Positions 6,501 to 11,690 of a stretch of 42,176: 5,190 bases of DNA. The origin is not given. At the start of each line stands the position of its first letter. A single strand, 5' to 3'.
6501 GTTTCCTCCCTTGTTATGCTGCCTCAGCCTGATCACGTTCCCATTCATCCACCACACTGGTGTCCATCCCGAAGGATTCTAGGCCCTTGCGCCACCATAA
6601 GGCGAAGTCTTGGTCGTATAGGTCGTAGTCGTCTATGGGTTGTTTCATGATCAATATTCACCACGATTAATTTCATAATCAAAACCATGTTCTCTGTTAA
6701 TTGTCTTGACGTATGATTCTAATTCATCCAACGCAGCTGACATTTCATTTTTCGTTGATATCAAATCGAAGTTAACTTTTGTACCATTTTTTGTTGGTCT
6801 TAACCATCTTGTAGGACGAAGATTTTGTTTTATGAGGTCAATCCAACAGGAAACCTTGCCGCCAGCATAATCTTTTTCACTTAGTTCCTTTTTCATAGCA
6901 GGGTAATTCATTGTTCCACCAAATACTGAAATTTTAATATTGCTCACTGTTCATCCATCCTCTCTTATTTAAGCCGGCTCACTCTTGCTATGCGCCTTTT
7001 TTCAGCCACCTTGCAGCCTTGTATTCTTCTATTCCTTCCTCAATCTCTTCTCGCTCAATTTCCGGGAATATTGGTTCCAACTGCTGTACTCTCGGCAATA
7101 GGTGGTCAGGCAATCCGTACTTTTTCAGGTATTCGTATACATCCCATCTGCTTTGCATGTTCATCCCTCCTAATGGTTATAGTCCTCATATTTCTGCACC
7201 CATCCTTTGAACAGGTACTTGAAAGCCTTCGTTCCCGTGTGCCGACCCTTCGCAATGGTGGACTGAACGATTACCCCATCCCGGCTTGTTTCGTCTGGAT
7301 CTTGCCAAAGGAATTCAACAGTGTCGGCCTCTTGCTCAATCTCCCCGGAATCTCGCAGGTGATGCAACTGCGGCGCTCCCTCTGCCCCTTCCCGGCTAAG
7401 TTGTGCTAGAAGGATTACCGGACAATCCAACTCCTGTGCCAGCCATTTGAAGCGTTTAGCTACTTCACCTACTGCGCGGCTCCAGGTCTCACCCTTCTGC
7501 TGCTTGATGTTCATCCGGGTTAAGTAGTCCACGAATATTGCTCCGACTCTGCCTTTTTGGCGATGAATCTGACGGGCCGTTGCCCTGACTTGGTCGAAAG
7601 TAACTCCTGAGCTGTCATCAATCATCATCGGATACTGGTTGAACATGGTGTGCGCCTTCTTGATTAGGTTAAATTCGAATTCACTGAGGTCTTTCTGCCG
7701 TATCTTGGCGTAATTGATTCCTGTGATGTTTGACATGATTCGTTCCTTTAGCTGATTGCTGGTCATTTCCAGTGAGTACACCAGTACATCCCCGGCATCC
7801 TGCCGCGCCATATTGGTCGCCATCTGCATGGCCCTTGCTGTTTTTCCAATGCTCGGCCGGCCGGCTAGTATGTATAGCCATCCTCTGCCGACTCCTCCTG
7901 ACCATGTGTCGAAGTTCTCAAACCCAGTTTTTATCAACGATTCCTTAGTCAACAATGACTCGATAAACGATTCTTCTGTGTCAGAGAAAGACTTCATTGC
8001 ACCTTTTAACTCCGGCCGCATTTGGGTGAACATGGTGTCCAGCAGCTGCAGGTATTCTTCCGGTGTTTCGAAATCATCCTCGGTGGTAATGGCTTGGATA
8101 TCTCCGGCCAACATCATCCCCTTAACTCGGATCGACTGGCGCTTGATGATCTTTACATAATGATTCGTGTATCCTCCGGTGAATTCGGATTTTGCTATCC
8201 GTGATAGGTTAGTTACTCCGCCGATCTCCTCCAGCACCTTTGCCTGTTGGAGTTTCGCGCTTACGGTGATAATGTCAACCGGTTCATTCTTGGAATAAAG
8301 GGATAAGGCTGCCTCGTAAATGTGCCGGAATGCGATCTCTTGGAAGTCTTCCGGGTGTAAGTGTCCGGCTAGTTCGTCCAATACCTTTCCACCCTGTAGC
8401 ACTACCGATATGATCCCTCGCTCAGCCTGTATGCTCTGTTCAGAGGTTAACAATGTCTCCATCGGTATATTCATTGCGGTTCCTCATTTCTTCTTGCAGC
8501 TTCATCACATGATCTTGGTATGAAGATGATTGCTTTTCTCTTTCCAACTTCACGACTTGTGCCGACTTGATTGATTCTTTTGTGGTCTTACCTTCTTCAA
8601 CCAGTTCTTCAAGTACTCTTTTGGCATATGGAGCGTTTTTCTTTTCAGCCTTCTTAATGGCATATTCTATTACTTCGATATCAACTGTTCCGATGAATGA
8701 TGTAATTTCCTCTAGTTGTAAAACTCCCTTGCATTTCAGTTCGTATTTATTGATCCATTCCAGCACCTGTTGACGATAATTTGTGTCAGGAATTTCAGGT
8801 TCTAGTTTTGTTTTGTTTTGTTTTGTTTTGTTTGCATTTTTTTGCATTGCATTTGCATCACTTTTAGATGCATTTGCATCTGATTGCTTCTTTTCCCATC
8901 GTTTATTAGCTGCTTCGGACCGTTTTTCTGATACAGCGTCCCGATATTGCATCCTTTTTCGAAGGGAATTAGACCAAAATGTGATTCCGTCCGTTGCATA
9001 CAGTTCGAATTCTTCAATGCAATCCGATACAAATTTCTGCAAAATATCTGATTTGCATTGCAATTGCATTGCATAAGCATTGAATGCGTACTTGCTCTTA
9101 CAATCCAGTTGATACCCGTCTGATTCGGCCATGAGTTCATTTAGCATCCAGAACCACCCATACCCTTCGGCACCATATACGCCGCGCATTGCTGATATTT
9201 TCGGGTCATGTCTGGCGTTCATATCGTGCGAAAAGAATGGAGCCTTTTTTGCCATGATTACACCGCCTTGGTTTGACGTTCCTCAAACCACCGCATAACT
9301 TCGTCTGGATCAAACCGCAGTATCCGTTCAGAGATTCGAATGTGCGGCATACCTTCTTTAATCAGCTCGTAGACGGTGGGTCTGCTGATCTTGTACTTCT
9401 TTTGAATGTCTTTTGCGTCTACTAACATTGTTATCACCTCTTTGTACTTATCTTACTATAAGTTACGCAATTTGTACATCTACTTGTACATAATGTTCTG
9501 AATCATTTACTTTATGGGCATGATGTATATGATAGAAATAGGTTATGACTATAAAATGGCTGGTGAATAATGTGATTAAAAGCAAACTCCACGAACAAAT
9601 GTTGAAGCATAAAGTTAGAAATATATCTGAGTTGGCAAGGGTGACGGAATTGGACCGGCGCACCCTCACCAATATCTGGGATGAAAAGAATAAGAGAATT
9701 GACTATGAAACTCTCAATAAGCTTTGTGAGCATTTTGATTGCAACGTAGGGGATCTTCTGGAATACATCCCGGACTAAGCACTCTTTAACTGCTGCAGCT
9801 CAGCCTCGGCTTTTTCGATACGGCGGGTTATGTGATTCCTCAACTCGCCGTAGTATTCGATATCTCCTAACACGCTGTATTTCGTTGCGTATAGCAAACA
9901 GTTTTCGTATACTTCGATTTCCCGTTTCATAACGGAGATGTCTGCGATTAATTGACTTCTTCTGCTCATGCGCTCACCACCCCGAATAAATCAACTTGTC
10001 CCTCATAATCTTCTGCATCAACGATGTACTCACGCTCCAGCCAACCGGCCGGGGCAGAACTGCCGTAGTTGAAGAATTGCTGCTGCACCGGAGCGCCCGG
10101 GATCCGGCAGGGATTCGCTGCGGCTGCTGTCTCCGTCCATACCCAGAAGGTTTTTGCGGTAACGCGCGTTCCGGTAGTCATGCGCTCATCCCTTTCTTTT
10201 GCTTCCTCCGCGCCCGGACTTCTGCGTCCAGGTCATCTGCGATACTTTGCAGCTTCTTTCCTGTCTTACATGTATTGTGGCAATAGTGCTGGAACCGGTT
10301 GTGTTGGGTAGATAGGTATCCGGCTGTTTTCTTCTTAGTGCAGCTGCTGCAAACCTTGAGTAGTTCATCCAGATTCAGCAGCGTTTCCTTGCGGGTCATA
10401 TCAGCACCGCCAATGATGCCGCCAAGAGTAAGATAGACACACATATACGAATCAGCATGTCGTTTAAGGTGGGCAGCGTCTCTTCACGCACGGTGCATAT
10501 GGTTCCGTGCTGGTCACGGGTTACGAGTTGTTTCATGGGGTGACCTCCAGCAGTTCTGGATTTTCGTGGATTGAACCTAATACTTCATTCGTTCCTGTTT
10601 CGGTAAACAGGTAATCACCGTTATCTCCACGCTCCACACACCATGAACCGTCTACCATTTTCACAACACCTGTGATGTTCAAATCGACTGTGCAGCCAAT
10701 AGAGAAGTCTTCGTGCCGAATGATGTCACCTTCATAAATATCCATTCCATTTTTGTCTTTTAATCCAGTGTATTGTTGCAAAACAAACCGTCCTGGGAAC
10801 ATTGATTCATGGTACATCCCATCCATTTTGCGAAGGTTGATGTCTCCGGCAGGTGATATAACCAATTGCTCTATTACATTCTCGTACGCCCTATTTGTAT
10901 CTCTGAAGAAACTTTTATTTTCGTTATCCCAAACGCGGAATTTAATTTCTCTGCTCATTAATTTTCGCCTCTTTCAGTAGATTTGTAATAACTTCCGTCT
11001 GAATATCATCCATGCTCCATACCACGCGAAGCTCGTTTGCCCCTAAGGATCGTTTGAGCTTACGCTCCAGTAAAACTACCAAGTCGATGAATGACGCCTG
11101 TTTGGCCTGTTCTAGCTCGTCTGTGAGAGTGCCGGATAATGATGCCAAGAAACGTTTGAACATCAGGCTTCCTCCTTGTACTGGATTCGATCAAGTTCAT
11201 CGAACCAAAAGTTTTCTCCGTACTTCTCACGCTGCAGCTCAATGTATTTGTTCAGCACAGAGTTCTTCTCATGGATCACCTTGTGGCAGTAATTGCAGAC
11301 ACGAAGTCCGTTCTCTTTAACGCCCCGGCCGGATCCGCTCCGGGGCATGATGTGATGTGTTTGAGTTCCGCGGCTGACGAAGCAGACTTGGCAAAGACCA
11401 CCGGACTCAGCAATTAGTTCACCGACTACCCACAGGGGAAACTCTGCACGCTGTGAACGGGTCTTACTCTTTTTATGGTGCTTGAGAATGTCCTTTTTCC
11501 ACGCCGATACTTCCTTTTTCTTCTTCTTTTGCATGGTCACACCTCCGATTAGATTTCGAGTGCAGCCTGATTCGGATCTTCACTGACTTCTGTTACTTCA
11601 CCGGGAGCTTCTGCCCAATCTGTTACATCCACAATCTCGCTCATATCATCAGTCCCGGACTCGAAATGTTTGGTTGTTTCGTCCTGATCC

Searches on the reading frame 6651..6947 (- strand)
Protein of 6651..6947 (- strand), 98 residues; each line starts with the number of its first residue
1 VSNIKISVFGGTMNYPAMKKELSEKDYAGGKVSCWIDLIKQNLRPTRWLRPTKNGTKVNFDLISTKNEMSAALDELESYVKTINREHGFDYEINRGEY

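Call 52: search_protein_families(library=pfam, proteins=[window:6651-6947:-], max_evalue=0.001)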
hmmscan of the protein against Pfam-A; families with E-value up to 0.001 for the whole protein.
window:6651-6947:- (98 aa): 0 families

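Call 53: search_protein_families(library=phrogs, proteins=[window:6651-6947:-], max_evalue=0.001)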
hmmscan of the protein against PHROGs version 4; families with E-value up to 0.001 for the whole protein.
window:6651-6947:- (98 aa): 1 family
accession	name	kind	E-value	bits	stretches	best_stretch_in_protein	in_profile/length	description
phrog_30569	-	unknown function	2.6e-12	48.1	1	4-94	5-99/102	-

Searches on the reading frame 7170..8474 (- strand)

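Call 52: search_protein_families(library=pfam, proteins=[window:7170-8474:-], max_evalue=0.001)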
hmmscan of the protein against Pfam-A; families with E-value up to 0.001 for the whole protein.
window:7170-8474:- (434 aa): 4 families
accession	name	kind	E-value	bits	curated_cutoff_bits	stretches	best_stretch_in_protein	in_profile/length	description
PF03796.21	DnaB_C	-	1.2e-61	208.8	27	1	181-431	2-255/255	DnaB-like helicase C terminal domain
PF00772.26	DnaB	-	4.5e-22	78.5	23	1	12-111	3-102/103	DnaB-like helicase N terminal domain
PF13481.12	AAA_25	-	2.2e-14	54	27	1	191-363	26-194/195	AAA domain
PF06745.19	ATPase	-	2.3e-07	30.9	26.6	1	181-374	1-180/231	KaiC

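Call 53: search_protein_families(library=phrogs, proteins=[window:7170-8474:-], max_evalue=0.001)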
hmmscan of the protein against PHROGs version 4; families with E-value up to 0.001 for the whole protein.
window:7170-8474:- (434 aa): 8 families
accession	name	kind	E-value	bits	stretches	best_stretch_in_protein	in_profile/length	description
phrog_19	-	DNA, RNA and nucleotide metabolism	2.1e-85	288.8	1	5-422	151-568/621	DnaB-like replicative helicase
phrog_243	-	DNA, RNA and nucleotide metabolism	1.4e-30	107.2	1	185-399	22-232/273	DnaB-like replicative helicase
phrog_239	-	DNA, RNA and nucleotide metabolism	9.8e-28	98.5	1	169-415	325-579/801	DNA primase/helicase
phrog_11530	-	unknown function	1.6e-22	81.3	1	283-412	6-138/184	-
phrog_97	-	other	2.2e-05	24.9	1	154-284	18-156/506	UvsX-like recombinase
phrog_5482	-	unknown function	5.1e-05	23.2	1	197-324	50-178/341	-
phrog_8337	-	DNA, RNA and nucleotide metabolism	0.0001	22.8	1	173-320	42-162/273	DNA repair protein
phrog_26214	-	unknown function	0.00056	19.6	0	181-246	37-101/420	-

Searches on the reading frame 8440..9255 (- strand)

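Call 52: search_protein_families(library=pfam, proteins=[window:8440-9255:-], max_evalue=0.001)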
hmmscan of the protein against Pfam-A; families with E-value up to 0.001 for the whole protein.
window:8440-9255:- (271 aa): 2 families
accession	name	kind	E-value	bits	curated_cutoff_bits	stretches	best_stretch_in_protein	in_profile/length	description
PF14297.12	Lin1244_N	-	2e-11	44.9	25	1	7-96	1-93/95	Lin1244/Lin1753-like, N-terminal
PF07261.16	DnaB_2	-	0.00035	20.6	22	0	182-231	18-72/74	Replication initiation and membrane attachment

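Call 53: search_protein_families(library=phrogs, proteins=[window:8440-9255:-], max_evalue=0.001)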
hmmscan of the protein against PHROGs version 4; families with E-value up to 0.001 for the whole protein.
window:8440-9255:- (271 aa): 5 families
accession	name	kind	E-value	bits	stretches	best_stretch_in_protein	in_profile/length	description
phrog_2562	-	DNA, RNA and nucleotide metabolism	9.8e-25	88.8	1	3-247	7-274/290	replication initiation protein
phrog_24189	-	unknown function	3.5e-09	38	1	6-84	17-96/151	-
phrog_186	-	DNA, RNA and nucleotide metabolism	2e-07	32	1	103-258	106-267/308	DnaD-like helicase loader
phrog_38715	-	unknown function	6.4e-07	30.3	1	5-152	3-152/269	-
phrog_20981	-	unknown function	3.3e-05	24.7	1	7-206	3-191/293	-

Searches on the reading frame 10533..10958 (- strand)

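Call 52: search_protein_families(library=pfam, proteins=[window:10533-10958:-], max_evalue=0.001)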
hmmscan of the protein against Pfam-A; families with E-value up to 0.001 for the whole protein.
window:10533-10958:- (141 aa): 1 family
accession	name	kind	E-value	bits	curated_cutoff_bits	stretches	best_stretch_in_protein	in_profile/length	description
PF09643.15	YopX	-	6.8e-24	84.7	22.4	1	6-138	1-128/128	YopX protein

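Call 53: search_protein_families(library=phrogs, proteins=[window:10533-10958:-], max_evalue=0.001)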
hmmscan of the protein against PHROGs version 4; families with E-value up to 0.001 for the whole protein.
window:10533-10958:- (141 aa): 4 families
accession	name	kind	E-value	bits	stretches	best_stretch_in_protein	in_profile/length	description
phrog_98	-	unknown function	2.6e-32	113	1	1-140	24-153/208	-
phrog_8684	-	unknown function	5.2e-11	43.8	1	62-140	63-163/164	-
phrog_24347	-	unknown function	1.2e-05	25.7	1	60-139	172-243/245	-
phrog_9246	-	unknown function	2.6e-05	25.4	1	5-82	3-75/82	-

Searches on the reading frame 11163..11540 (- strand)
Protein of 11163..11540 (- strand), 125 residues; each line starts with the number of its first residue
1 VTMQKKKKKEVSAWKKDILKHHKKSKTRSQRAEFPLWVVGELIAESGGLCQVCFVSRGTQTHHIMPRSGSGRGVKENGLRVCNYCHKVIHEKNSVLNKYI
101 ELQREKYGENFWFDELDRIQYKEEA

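Call 53: search_protein_families(library=phrogs, proteins=[window:11163-11540:-], max_evalue=0.001)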
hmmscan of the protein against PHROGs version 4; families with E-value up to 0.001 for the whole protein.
window:11163-11540:- (125 aa): 9 families
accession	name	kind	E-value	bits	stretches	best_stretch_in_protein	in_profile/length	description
phrog_22514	-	DNA, RNA and nucleotide metabolism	7.8e-12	46.7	1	7-117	26-136/187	HNH endonuclease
phrog_7370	-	DNA, RNA and nucleotide metabolism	3.1e-11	44.3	1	10-91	6-85/115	HNH endonuclease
phrog_740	-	DNA, RNA and nucleotide metabolism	7.5e-08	32.7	1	18-92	9-87/332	HNH endonuclease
phrog_32453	-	DNA, RNA and nucleotide metabolism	2.3e-07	32.1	1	40-89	65-114/175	HNH endonuclease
phrog_1271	-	DNA, RNA and nucleotide metabolism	3.7e-05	24.3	1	34-104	262-329/361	HNH endonuclease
phrog_6050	-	DNA, RNA and nucleotide metabolism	4.9e-05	23.3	1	41-107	305-375/402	HNH endonuclease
phrog_119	-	DNA, RNA and nucleotide metabolism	0.00012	22.1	1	6-104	161-269/443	HNH endonuclease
phrog_333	-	DNA, RNA and nucleotide metabolism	0.00039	21.6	1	30-87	17-76/138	HNH endonuclease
phrog_5956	-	DNA, RNA and nucleotide metabolism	0.0005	20.7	1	22-100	34-118/138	HNH endonuclease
